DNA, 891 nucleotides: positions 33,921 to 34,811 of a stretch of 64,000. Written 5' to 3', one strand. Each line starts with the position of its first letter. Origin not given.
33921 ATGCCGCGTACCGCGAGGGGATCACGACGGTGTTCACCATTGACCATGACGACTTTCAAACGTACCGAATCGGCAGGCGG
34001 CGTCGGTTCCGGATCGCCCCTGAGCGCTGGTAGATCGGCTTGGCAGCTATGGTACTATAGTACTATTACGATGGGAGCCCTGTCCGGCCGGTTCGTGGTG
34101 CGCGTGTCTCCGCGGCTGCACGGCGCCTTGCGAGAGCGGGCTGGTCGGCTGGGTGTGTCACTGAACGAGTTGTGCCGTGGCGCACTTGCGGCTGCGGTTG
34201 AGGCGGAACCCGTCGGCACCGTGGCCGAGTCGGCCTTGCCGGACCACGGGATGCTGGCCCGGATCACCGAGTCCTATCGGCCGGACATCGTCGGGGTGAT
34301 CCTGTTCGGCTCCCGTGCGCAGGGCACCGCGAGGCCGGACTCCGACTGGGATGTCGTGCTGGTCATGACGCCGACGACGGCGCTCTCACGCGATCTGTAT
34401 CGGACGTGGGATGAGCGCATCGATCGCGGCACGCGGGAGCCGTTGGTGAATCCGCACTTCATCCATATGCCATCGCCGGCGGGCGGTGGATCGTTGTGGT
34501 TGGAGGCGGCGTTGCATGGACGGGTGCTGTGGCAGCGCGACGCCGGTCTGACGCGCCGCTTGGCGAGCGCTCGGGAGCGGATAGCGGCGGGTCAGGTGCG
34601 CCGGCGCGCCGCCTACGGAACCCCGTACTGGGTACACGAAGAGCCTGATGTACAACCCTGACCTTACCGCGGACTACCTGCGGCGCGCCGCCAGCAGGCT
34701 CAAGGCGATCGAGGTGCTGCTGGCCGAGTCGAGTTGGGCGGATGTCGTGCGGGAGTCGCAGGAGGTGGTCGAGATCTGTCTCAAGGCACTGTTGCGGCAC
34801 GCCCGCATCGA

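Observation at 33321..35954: Toxin-antitoxin island with non-canonical NTase/HEPN architectures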

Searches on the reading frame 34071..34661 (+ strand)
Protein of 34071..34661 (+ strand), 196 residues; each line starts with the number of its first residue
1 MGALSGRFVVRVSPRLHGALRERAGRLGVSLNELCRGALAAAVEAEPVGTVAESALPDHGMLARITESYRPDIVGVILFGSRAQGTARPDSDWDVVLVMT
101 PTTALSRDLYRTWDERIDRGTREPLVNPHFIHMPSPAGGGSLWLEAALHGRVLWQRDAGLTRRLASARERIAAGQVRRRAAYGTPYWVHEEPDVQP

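Call 5: search_protein_families(library=pfam, proteins=[window:34071-34661:+], max_evalue=0.1)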
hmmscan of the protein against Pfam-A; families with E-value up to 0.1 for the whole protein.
window:34071-34661:+ (196 aa): 6 families
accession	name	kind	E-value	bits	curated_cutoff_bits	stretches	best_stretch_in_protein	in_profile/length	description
PF18765.7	Polbeta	-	1.5e-07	31.9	26.9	1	66-113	7-55/93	Polymerase beta, Nucleotidyltransferase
PF05534.18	HicB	-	5.1e-07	29.9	21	1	5-39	17-51/51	HicB family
PF01909.29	NTP_transf_2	-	8.7e-07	29.7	21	1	65-104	7-45/93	Nucleotidyltransferase domain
PF22600.2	MTPAP-like_central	-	0.0093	16.5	27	1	62-104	29-70/139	Poly(A) RNA polymerase, mitochondrial-like, central palm domain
PF22513.2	FitA-like_RHH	-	0.011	16.2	27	1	13-43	9-39/39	Antitoxin FitA-like, ribbon-helix-helix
PF10127.15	RlaP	-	0.097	12.8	23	0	61-105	8-52/249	RNA repair pathway DNA polymerase beta family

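Call 6: search_protein_families(library=ncbifam, proteins=[window:34071-34661:+], max_evalue=0.1)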
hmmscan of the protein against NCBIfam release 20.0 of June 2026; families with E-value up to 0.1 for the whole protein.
window:34071-34661:+ (196 aa): 4 families
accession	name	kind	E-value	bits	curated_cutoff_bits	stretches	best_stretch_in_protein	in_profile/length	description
NF047752.1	MntA_antitoxin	equivalog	6.1e-09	35.7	60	1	70-102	4-36/106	type VII toxin-antitoxin system MntA family adenylyltransferase antitoxin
NF012212.1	ANT_9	subfamily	0.00084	18.7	340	1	63-100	11-48/249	aminoglycoside nucleotidyltransferase ANT(9)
NF051895.1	anti_phage_HalB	equivalog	0.018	14.6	190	1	77-100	3-26/211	anti-phage Hailong system nucleotidyltransferase HalB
NF028535.0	ANT_4p_II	subfamily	0.05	12.9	350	1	63-117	10-60/251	ANT(4')-II family aminoglycoside nucleotidyltransferase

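Call 14: find_homologous_proteins(query=window:34071-34661:+)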
Query window:34071-34661:+ (196 aa): 43 proteins with E <= 0.001 among 2930 candidates.
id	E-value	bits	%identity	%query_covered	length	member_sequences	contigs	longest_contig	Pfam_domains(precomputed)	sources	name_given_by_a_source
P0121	1.6e-123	428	98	100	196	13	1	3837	PF18765.8,PF05534.19,PF01909.30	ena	-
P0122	1.8e-112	392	89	100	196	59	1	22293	PF18765.8,PF05534.19,PF01909.30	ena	-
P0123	1.7e-111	389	90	100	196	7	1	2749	PF18765.8,PF05534.19,PF01909.30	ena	-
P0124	3.2e-107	375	86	100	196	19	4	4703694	PF18765.8,PF05534.19,PF01909.30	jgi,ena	jgi:predicted nucleotidyltransferase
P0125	1.1e-104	367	84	100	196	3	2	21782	PF18765.8,PF05534.19,PF01909.30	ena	-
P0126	3.8e-104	365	85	100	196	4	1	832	PF18765.8,PF05534.19,PF01909.30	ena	-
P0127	1.9e-102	359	84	100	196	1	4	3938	PF18765.8,PF05534.19,PF01909.30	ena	-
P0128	8.0e-102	357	83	99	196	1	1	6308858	PF18765.8,PF05534.19,PF01909.30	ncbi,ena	-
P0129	1.8e-92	327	78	100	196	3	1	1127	PF05534.19,PF01909.30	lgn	-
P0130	5.9e-86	305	73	99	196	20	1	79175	PF18765.8,PF05534.19,PF01909.30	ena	-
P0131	2.6e-81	290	72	94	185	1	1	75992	PF18765.8,PF01909.30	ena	-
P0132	4.6e-42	162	46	97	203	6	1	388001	PF18765.8,PF05534.19,PF22513.3,PF01909.30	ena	-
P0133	2.8e-41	160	44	97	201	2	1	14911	PF18765.8,PF05534.19,PF01909.30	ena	-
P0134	1.2e-39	154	45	97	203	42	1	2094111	PF18765.8,PF05534.19,PF22513.3,PF01909.30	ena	-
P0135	4.9e-39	152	47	94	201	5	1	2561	PF18765.8,PF05534.19,PF22513.3,PF01909.30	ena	-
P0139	2.1e-34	137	42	97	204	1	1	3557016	PF05534.19,PF01909.30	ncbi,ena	-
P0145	9.6e-30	122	40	95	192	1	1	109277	PF05534.19,PF01909.30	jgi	jgi:hypothetical protein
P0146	1.0e-29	122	39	94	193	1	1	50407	PF18765.8,PF05534.19,PF01909.30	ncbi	-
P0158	7.6e-26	109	38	93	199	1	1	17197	PF18765.8,PF05534.19,PF01909.30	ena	-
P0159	7.6e-26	109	39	96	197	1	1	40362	PF18765.8,PF05534.19,PF01909.30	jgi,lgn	jgi:predicted nucleotidyltransferase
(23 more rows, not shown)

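Call 16: find_encoding_contigs(protein=P0128, flank=6000, max_places=3)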
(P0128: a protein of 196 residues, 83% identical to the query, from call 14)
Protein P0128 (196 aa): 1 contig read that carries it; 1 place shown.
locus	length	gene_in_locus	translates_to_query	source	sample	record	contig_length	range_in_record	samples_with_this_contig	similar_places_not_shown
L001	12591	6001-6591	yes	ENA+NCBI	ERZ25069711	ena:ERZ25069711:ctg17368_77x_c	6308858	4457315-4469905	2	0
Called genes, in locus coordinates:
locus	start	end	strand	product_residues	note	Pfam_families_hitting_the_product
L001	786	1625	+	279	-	PF00078:RVT_1, PF08388:GIIM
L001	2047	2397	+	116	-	PF04255:DUF433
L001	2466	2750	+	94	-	-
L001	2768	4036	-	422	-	PF01120:Alpha_L_fucos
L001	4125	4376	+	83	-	PF02604:PhdYeFM_antitox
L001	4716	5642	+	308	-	PF05721:PhyH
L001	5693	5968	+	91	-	-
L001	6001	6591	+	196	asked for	PF05534:HicB, PF01909:NTP_transf_2 (weak), PF18765:Polbeta (weak)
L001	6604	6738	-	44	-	-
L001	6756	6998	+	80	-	-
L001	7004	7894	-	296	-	PF01909:NTP_transf_2, PF18765:Polbeta, PF01934:HepT-like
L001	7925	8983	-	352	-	PF02826:2-Hacid_dh_C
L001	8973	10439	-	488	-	PF00884:Sulfatase, PF01663:Phosphodiest (faint), PF16347:SGSH_C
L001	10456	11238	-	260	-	PF05721:PhyH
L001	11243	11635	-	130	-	-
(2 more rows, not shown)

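Call 24: find_encoding_contigs(protein=P0134, flank=3000, max_places=2)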
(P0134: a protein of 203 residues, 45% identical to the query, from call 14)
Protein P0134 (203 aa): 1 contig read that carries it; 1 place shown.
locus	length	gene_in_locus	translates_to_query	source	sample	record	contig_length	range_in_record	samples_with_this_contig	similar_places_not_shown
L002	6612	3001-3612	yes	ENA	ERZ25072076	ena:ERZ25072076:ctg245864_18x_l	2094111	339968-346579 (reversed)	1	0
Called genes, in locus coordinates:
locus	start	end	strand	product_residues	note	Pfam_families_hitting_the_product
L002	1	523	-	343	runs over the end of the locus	PF01263:Aldose_epim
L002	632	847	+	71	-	PF01402:RHH_1 (weak)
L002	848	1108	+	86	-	PF05016:ParE_toxin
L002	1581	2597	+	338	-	PF13360:PQQ_2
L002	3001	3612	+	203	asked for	PF05534:HicB, PF22513:FitA-like_RHH (weak), PF01909:NTP_transf_2 (weak), PF18765:Polbeta (weak)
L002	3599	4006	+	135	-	PF05168:HEPN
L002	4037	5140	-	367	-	-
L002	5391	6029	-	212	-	-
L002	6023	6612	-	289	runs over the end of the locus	-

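Call 25: find_encoding_contigs(protein=P0139, flank=3000, max_places=2)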
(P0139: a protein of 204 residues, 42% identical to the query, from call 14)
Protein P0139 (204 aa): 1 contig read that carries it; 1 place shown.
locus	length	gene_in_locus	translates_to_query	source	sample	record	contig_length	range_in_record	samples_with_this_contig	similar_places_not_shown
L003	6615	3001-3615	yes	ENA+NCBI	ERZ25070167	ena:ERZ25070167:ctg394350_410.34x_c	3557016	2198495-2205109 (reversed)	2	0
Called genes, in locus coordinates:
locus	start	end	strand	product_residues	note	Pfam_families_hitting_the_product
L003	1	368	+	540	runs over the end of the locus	PF01555:N6_N4_Mtase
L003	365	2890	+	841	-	PF04851:ResIII, PF00270:DEAD (faint)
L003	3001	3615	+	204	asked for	PF05534:HicB, PF01909:NTP_transf_2 (faint)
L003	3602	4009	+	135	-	PF05168:HEPN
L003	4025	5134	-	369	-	-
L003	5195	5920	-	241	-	-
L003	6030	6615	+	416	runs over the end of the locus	PF04235:DUF418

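Call 26: find_encoding_contigs(protein=P0146, flank=3000, max_places=2)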
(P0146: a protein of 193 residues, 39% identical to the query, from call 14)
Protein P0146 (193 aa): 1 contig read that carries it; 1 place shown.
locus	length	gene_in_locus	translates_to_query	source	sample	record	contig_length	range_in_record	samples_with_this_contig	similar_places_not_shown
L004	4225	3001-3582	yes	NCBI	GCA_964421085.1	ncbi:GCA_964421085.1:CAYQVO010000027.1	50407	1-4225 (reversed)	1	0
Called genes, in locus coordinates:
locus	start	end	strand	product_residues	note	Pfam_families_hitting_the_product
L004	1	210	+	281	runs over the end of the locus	PF18896:SLT_3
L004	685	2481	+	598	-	PF07881:Fucose_iso_N1, PF07882:Fucose_iso_N2, PF02952:Fucose_iso_C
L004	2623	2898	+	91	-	-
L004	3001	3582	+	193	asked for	PF05534:HicB, PF01909:NTP_transf_2, PF18765:Polbeta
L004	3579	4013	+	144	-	PF05168:HEPN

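Call 30: search_solved_structures(query=window:34071-34661:+, max_evalue=0.1)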
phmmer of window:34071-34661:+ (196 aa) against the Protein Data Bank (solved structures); distinct sequences matched with E-value up to 0.1: 1.
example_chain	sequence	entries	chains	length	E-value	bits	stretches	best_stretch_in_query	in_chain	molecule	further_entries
9xbd_E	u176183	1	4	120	0.012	18.8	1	68-114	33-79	Nucleotidyltransferase domain-containing protein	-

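Call 44: find_related_loci(query=A3, collection=genome_contigs, flank=3000)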
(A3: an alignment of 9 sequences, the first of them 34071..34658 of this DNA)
Query A3 (196 aa) in genome_contigs; peptide patterns used: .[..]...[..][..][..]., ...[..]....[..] (x = any residue, [..] = any of these).
85 stretches matched a pattern; 16 encode a relative of the query (tblastn E <= 1e-3); 16 distinct loci.
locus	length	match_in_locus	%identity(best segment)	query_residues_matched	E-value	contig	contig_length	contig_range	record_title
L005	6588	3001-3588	91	1-196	3e-112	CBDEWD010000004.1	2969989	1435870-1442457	MAG: Spirochaetia bacterium isolate c5f6e9bc-bcaa-411e-bf86-d1d97e606e4d genome assembly, contig: contig_4, whole genome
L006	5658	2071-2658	91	1-196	1e-110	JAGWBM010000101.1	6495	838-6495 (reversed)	MAG: Pseudomonadales bacterium isolate 277c_33 scaffold_16064, whole genome shotgun sequence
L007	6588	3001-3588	85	1-196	1e-108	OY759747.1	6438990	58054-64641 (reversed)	MAG: Spirochaetia bacterium isolate 029c9a96-c795-42b2-9c0d-59f5314b817a genome assembly, chromosome: 1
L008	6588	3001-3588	86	1-196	4e-104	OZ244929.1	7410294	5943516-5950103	MAG: Spirochaetia bacterium isolate 8068e3ae-2514-4771-9ed6-15a7f5772894 genome assembly, chromosome: 1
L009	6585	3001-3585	92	1-195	8e-117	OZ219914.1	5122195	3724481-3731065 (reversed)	MAG: Spirochaetia bacterium isolate 65460407-d738-4661-97af-02a88c6845d9 genome assembly, chromosome: 2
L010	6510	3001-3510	86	26-195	8e-90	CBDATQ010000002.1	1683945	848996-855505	MAG: Spirochaetia bacterium isolate a15d9f8d-dc76-4eb1-89a5-0bc88780a661 genome assembly, contig: contig_2, whole genome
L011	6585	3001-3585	74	1-195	1e-91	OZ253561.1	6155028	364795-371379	MAG: Spirochaetia bacterium isolate ba2874e9-b452-4f5e-a21f-6ab892bda592 genome assembly, chromosome: 1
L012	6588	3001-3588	47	5-195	5e-47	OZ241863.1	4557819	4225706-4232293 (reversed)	MAG: Spirochaetia bacterium isolate 5eda55f6-7d73-4064-946f-addbc1f4c2cc genome assembly, chromosome: 1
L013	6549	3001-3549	45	4-189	7e-43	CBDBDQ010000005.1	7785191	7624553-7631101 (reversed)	MAG: Spirochaetia bacterium isolate f652f7ba-8847-4161-9e61-b7674eda2487 genome assembly, contig: contig_5, whole genome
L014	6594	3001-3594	43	3-195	2e-42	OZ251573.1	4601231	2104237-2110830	MAG: Spirochaetia bacterium isolate 136ba4c7-3ba6-41ec-ab90-2fabde2105be genome assembly, chromosome: 1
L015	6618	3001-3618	45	5-195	1e-41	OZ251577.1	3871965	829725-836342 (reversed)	MAG: Longimicrobiales bacterium isolate c12f4add-3b90-4b47-9d85-fb5a0b4c0fa4 genome assembly, chromosome: 1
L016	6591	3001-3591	44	5-195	7e-41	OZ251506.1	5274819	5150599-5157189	MAG: Vicinamibacterales bacterium isolate aaa6a21a-436b-4590-abd6-8baef99f1637 genome assembly, chromosome: 1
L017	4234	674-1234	41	1-188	1e-40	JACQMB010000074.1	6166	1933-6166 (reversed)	MAG: Deltaproteobacteria bacterium isolate NC_groundwater_1218_Ag_S-0.1um_53_77 S_p1_S3_coassembly_k141_996540, whole ge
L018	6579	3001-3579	45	5-193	3e-40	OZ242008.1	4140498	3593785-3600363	MAG: Longimicrobiales bacterium isolate 272da3a6-e101-4ee2-9c66-5470dedc8fe0 genome assembly, chromosome: 1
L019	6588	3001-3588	42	5-195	6e-39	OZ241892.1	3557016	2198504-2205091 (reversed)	MAG: Longimicrobiales bacterium isolate 965cf16a-5773-499c-9876-59df87241a83 genome assembly, chromosome: 1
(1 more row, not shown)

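Call 47: predict_structure(alignment_id=A2)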
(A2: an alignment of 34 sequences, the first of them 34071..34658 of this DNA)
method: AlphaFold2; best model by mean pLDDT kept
length: 196 residues; sequences in the alignment: 34
mean_pLDDT: 84.3   pTM: 0.66
mean pLDDT of the five models: 84.3, 83.2, 82.9, 82.9, 82.0
residues with pLDDT >= 90: 102; 70-90: 68; 50-70: 12; < 50: 14
segments of 3 or more residues with pLDDT < 50: 46-54, 194-196
pLDDT, mean of each block of 10 residues (from residue 1): 64 86 92 84 55 57 93 96 86 94 96 88 85 89 93 93 92 91 87 52
secondary structure, 60 per line:
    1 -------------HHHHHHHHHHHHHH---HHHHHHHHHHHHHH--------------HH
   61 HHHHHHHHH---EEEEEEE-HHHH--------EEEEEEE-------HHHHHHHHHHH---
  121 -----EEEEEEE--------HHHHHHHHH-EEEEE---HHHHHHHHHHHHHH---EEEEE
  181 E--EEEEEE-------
elements in order: H14-27 H31-44 H59-69 E73-79 H81-84 E93-99 H107-117 E126-132 H141-149 E151-155 H159-172 E176-181 E184-189

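Call 51: fold_search(model_id=the predicted structure, library=pdb)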
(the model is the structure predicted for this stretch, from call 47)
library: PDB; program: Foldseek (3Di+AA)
matches with E <= 10: 707; with E <= 0.001: 28
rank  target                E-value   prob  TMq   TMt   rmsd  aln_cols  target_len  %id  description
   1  7ae9_G                5.0e-05  1.00  0.38  0.48   4.5       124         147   17  Crystal structure of mono-AMPylated HEPN(R46E) toxin in complex with MNT antitoxin (released 2020-12-30)
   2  7bxo_A                5.4e-05  1.00  0.41  0.59   3.9       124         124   16  Crystal structure of the toxin-antitoxin with AMP-PNP (released 2020-09-30)
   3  7bxo_E                5.4e-05  1.00  0.40  0.58   3.8       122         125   16  Crystal structure of the toxin-antitoxin with AMP-PNP (released 2020-09-30)
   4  6m6u_F                7.4e-05  1.00  0.40  0.57   4.0       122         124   15  Crystal structure the toxin-antitoxin MntA-HpeT mutant-D39ED41E (released 2020-09-30)
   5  6m6w_F                9.6e-05  1.00  0.39  0.57   3.9       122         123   16  Crystal structure the toxin-antitoxin MntA-HpeT mutant-Y104A (released 2020-09-30)
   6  9dbj_A                1.2e-04  1.00  0.34  0.30   3.6        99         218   18  Structure of Hailong HalB R164A mutant with non-hydrolyzable dATP (released 2025-05-07)
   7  6un8_A                1.5e-04  1.00  0.37  0.29   4.4       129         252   18  Wild type ANT bound to neomycin (released 2020-05-06)
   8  6m6u_A                1.7e-04  1.00  0.38  0.56   4.1       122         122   13  Crystal structure the toxin-antitoxin MntA-HpeT mutant-D39ED41E (released 2020-09-30)
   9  9dbj_F                2.1e-04  1.00  0.31  0.29   4.0       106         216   20  Structure of Hailong HalB R164A mutant with non-hydrolyzable dATP (released 2025-05-07)
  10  8xeh_E                2.2e-04  1.00  0.39  0.68   4.1       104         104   24  Crystal structure of HEPN-MNT complex (released 2024-12-18)
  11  9dbj_C                2.7e-04  1.00  0.32  0.29   3.8       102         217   20  Structure of Hailong HalB R164A mutant with non-hydrolyzable dATP (released 2025-05-07)
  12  9dbj_D                2.9e-04  1.00  0.34  0.31   3.5        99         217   18  Structure of Hailong HalB R164A mutant with non-hydrolyzable dATP (released 2025-05-07)
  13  9dbj_B                2.9e-04  1.00  0.29  0.28   4.5       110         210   17  Structure of Hailong HalB R164A mutant with non-hydrolyzable dATP (released 2025-05-07)
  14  9dbj_E                3.0e-04  1.00  0.32  0.29   3.8       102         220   20  Structure of Hailong HalB R164A mutant with non-hydrolyzable dATP (released 2025-05-07)
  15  6nmk_B                3.0e-04  1.00  0.36  0.29   4.5       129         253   18  Binary complex structure of the T130K mutant of ANT-4'' with Neomycin (released 2020-01-15)
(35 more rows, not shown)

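Call 52: search_protein_representatives(alignment_id=A2)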
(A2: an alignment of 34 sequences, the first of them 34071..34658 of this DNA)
Query: 34 sequences, 191 profile positions. Proteins with E-value up to 0.001 (for the whole library): 10793; up to 1e-10: 682; up to 1e-30: 432. The best 150 are listed.
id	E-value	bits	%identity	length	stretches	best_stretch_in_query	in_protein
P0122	1.4e-71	256.6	-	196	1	3-190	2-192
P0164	3.6e-63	229.1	-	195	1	4-190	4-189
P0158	1.2e-62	227.4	-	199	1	3-188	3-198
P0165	1.3e-62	227.3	-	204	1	4-188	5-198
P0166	1.8e-62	226.9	-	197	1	4-187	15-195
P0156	2.5e-61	223.1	-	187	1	3-189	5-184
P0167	4.8e-61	222.2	-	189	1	2-189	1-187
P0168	7.0e-61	221.7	-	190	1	3-188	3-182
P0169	1.2e-60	220.9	-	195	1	5-189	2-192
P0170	1.3e-60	220.8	-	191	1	4-189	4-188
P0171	1.5e-60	220.5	-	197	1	3-189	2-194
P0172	1.8e-60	220.3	-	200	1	3-190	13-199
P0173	2.8e-60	219.7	-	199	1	2-189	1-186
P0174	3.3e-60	219.5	-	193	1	2-190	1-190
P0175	3.3e-60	219.4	-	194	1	3-188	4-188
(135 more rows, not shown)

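Call 65: search_dna_similar(query=window:34071-34658:+, collection=plasmids, mode=protein, max_evalue=0.001, max_rows=25)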
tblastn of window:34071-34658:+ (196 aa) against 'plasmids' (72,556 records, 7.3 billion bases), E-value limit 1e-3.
Records with a match: 7; places in all: 7; records where one place covers at least 80% of the query: 0.
Best place of each record, by identity: 60-80% 7.
By first word of the organism name: Acetobacter 7.
By predicted mobility (MOB-suite, as given by PLSDB): mobilizable 5; non-mobilizable 2.
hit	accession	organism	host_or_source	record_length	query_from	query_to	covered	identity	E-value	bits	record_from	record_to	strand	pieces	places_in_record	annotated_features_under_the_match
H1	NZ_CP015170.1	Acetobacter ascendens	single cell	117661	76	113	19%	60.0%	4e-4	47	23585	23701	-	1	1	nucleotidyltransferase domain-containing protein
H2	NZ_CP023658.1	Acetobacter pomorum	Drosophila melanogaster Oregon-R ...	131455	76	113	19%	60.0%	5e-4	47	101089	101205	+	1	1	nucleotidyltransferase domain-containing protein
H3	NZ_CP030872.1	Acetobacter sp. JWB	Drosophila melanogaster,mono bacterial ...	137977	76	113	19%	60.0%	5e-4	47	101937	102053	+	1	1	nucleotidyltransferase domain-containing protein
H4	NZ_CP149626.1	Acetobacter sp. AC2005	whole organism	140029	76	113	19%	60.0%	5e-4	47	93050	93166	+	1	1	nucleotidyltransferase domain-containing protein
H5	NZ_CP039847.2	Acetobacter pasteurianus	whole organism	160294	76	113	19%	60.0%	5e-4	47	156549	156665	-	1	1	nucleotidyltransferase domain-containing protein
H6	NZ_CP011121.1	Acetobacter oryzifermentans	single cell,Vinegar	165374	76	113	19%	60.0%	5e-4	47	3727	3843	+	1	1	nucleotidyltransferase domain-containing protein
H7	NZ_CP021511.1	Acetobacter pasteurianus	cell culture,food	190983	76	113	19%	60.0%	5e-4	47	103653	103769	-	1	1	nucleotidyltransferase domain-containing protein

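Call 67: find_related_loci(query=A3, collection=viral_contigs, flank=3000)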
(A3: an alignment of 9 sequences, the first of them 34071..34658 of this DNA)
Query A3 (196 aa) in viral_contigs; peptide patterns used: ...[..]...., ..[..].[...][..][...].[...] (x = any residue, [..] = any of these).
81 stretches matched a pattern; 1 encode a relative of the query (tblastn E <= 1e-3); 1 distinct loci.
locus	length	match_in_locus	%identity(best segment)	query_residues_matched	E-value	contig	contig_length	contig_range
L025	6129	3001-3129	40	64-108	1e-6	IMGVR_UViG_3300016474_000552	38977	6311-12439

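Call 80: find_encoding_contigs(protein=P0158, flank=2500, max_places=1)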
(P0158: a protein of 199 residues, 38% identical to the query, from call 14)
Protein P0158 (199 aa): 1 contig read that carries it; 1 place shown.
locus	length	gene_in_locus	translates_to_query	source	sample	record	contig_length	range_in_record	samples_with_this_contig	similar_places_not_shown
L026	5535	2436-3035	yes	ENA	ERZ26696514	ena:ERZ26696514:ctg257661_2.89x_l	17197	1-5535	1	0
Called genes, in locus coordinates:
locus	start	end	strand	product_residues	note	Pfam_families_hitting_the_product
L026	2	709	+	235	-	?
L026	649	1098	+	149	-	-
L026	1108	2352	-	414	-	-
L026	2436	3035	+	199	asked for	PF05534:HicB (weak), PF01909:NTP_transf_2, PF18765:Polbeta (weak)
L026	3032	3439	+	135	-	PF05168:HEPN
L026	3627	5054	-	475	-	-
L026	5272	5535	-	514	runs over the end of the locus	-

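Call 81: find_encoding_contigs(protein=P0159, flank=2500, max_places=1)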
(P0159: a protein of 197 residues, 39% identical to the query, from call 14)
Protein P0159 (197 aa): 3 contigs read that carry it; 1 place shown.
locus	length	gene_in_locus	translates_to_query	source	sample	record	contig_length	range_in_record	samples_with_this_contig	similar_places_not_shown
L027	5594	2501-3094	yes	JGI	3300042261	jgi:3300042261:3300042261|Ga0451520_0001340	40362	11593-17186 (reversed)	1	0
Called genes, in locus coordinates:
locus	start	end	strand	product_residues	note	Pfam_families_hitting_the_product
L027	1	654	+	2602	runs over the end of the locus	PF24547:DUF7601 (faint), PF03160:Calx-beta, PF13860:FlgD_ig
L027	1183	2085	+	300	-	PF04371:PAD_porph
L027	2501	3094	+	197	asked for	PF05534:HicB (weak), PF01909:NTP_transf_2, PF18765:Polbeta (weak)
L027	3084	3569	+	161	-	PF05168:HEPN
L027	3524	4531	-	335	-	PF02826:2-Hacid_dh_C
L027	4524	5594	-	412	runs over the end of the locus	PF02746:MR_MLE_N, PF13378:MR_MLE_C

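Call 82: find_encoding_contigs(protein=P0145, flank=2500, max_places=1)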
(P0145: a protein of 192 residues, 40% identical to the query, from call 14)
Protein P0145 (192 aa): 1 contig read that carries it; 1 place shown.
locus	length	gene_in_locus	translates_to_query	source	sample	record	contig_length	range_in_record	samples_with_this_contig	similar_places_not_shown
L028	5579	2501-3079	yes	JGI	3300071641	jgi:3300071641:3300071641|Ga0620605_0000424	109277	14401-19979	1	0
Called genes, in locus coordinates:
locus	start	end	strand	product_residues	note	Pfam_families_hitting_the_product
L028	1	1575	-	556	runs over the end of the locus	PF01268:FTHFS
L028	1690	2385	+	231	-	PF20772:TACO1_YebC_N, PF01709:Transcrip_reg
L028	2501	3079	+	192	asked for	PF05534:HicB, PF01909:NTP_transf_2 (weak)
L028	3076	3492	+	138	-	PF05168:HEPN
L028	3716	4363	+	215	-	-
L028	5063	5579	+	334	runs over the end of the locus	-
